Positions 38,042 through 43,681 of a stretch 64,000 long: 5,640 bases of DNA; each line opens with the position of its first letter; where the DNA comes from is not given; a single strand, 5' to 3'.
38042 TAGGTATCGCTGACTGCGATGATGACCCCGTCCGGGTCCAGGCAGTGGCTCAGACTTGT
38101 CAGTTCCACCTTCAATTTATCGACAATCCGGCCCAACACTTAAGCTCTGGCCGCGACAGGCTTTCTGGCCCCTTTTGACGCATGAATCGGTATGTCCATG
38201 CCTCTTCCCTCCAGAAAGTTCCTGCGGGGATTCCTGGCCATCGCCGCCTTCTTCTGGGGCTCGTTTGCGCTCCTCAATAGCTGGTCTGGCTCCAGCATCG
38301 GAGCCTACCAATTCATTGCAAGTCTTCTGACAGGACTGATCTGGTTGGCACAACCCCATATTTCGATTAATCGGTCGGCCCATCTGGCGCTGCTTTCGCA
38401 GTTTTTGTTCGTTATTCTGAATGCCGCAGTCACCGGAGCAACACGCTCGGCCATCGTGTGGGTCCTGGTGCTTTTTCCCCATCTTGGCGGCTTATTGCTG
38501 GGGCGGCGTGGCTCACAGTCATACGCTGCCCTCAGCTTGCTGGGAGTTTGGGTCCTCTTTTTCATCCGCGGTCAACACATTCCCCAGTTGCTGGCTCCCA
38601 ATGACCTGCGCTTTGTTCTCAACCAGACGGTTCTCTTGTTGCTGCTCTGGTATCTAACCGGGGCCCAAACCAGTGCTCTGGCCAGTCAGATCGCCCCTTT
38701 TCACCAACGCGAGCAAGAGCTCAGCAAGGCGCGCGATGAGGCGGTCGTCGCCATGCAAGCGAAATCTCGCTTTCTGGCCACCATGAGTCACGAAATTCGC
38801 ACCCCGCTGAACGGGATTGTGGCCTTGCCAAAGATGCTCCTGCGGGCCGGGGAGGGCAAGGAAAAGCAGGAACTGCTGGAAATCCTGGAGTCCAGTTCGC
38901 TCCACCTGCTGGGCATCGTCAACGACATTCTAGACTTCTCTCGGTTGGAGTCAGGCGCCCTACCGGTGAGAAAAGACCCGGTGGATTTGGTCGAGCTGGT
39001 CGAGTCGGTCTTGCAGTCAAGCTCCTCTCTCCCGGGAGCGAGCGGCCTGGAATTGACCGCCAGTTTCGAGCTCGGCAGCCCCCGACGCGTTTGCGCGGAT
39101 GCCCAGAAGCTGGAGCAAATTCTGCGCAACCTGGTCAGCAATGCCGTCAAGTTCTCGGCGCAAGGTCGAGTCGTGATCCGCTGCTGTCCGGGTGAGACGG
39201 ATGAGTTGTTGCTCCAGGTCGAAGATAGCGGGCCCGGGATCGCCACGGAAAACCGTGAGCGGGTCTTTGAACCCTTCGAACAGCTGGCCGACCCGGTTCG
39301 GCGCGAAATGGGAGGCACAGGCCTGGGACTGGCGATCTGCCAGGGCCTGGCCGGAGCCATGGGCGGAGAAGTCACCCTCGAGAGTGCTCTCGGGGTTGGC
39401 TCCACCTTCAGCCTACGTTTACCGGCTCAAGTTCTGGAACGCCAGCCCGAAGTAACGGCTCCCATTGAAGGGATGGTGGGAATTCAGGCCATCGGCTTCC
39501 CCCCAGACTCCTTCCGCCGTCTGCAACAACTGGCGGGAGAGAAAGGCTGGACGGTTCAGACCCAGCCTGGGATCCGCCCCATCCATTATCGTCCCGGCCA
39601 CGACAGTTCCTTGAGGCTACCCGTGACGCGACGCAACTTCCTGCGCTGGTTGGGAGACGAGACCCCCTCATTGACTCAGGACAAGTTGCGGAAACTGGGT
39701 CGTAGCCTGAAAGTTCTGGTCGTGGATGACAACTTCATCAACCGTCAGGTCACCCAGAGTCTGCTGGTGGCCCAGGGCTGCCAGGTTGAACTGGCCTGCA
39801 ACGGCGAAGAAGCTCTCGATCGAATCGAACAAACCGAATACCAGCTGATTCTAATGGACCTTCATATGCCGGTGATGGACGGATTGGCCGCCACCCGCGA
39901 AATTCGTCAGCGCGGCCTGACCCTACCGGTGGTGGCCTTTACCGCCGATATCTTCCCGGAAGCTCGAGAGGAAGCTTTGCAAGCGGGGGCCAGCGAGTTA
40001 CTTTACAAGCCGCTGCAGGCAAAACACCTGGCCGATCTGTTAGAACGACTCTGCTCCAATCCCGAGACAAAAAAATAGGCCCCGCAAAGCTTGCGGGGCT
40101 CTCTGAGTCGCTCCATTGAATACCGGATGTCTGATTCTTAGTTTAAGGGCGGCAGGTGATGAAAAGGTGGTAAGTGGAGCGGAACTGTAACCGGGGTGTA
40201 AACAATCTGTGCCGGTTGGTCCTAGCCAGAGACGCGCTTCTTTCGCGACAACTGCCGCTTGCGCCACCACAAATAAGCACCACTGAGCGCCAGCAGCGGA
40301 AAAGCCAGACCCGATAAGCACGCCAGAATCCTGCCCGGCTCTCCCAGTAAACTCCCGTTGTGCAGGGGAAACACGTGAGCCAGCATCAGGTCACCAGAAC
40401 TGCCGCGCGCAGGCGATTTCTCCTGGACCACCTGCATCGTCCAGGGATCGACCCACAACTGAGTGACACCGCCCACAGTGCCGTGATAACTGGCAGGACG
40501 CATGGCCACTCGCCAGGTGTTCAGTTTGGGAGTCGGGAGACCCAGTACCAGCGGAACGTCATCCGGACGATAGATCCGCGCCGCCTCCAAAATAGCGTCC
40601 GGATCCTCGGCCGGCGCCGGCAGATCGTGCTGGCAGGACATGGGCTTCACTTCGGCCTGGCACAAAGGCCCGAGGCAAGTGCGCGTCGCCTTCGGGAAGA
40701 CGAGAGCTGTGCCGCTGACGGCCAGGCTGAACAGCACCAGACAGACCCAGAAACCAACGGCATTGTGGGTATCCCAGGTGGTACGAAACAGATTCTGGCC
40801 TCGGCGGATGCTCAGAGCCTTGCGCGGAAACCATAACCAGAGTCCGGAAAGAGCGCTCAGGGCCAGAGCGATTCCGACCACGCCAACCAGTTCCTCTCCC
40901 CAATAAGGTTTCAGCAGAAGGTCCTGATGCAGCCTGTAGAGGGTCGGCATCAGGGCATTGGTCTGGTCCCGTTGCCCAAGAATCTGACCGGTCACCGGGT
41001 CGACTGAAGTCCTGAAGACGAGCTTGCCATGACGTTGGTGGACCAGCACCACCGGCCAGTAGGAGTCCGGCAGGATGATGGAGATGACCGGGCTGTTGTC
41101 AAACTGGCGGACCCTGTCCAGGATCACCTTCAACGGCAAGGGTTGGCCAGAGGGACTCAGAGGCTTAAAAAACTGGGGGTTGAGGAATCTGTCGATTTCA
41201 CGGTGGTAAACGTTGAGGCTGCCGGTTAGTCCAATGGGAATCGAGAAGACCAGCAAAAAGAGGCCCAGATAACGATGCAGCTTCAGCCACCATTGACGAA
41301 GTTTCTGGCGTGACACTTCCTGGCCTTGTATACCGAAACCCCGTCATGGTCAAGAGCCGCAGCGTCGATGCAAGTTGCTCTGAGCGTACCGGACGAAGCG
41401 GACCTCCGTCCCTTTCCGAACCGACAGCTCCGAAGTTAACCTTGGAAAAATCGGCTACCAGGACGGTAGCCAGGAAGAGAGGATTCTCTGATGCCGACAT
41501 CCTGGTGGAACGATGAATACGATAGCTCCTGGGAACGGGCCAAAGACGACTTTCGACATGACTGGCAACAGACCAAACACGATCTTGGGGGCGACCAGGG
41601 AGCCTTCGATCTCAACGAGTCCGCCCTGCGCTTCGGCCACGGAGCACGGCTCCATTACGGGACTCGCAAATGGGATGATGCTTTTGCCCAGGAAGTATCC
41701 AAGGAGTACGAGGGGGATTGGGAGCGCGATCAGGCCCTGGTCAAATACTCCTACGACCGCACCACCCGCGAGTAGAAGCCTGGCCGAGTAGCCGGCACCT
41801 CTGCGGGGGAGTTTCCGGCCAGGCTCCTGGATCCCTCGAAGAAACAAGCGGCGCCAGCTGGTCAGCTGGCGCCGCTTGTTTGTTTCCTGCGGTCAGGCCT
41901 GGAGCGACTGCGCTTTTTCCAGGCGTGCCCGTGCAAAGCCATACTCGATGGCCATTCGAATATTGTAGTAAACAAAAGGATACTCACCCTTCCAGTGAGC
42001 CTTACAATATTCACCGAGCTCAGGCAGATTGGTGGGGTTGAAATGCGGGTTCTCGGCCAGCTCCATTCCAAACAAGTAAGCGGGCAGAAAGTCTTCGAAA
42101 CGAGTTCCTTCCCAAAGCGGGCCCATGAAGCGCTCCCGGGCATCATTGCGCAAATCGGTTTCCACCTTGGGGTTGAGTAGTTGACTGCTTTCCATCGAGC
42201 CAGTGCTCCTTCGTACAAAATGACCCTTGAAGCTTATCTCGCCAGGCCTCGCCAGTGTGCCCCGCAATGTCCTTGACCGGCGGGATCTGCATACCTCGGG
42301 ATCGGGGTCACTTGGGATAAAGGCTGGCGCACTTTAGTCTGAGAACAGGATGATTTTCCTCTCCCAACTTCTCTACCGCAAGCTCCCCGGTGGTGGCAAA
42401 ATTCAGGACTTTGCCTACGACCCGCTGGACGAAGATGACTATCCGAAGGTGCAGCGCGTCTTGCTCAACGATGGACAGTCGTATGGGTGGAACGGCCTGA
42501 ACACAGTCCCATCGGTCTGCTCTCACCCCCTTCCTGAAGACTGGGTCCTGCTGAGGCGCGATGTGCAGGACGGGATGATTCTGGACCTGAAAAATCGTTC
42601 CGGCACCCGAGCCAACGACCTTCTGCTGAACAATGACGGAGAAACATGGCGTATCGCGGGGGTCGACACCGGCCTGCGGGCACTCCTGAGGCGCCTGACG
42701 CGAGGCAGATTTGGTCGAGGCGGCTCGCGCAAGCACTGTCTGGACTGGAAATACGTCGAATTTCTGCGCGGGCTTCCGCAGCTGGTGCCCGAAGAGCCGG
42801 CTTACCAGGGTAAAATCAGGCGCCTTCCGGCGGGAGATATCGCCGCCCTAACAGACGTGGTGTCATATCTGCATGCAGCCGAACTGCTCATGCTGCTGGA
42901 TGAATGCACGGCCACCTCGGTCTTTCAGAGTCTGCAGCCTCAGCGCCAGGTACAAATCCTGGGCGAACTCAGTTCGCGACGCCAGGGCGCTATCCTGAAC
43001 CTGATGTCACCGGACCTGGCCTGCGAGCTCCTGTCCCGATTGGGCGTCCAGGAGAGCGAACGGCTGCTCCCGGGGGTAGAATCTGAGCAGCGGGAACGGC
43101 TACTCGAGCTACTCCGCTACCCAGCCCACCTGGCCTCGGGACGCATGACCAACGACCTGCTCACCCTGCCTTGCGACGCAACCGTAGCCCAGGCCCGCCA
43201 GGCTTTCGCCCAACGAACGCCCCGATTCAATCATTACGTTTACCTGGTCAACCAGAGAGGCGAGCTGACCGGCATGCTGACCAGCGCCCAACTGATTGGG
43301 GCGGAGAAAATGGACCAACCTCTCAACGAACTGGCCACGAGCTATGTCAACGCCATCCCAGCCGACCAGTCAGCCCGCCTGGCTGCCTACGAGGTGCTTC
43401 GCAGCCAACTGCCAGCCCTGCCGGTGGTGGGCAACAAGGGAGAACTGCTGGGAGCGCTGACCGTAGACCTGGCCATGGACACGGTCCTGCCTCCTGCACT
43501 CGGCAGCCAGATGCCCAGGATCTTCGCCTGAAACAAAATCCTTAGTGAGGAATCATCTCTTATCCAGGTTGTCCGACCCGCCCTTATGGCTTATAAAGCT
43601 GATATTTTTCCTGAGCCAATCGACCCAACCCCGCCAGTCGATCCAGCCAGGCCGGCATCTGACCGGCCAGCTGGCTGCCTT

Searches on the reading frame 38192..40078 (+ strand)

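Call 36: search_protein_families(library=pfam, proteins=[window:38192-40078:+], max_evalue=0.0001)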
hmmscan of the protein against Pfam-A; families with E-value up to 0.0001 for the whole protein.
window:38192-40078:+ (628 aa): 3 families
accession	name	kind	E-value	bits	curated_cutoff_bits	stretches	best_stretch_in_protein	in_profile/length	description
PF02518.31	HATPase_c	-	5.1e-28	98.2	26.4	1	303-413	2-110/111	Histidine kinase-, DNA gyrase B-, and HSP90-like ATPase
PF00072.30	Response_reg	-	2.9e-27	95.5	30.2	1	508-617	1-110/111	Response regulator receiver domain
PF00512.31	HisKA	-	3.6e-19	69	26.9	1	190-255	1-66/66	His Kinase A (phospho-acceptor) domain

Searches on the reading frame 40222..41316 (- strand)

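Call 37: search_protein_families(library=pfam, proteins=[window:40222-41316:-], max_evalue=0.0001)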
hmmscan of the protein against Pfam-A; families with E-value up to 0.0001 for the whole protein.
window:40222-41316:- (364 aa): 1 family
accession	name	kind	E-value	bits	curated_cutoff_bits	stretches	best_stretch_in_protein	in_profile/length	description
PF03929.21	PepSY_TM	-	4e-56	191.4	28.8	1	12-353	2-295/295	PepSY-associated TM region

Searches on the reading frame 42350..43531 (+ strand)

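Call 37: search_protein_families(library=pfam, proteins=[window:42350-43531:+], max_evalue=0.0001)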
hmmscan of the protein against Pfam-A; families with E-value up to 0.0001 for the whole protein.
window:42350-43531:+ (393 aa): 2 families
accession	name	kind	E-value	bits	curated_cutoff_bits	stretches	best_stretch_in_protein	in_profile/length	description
PF03448.22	MgtE_N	-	3.8e-15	56.7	25.9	1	160-258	2-100/102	MgtE intracellular N domain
PF00571.33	CBS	-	1.8e-09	38.2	24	0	266-318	5-54/57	CBS domain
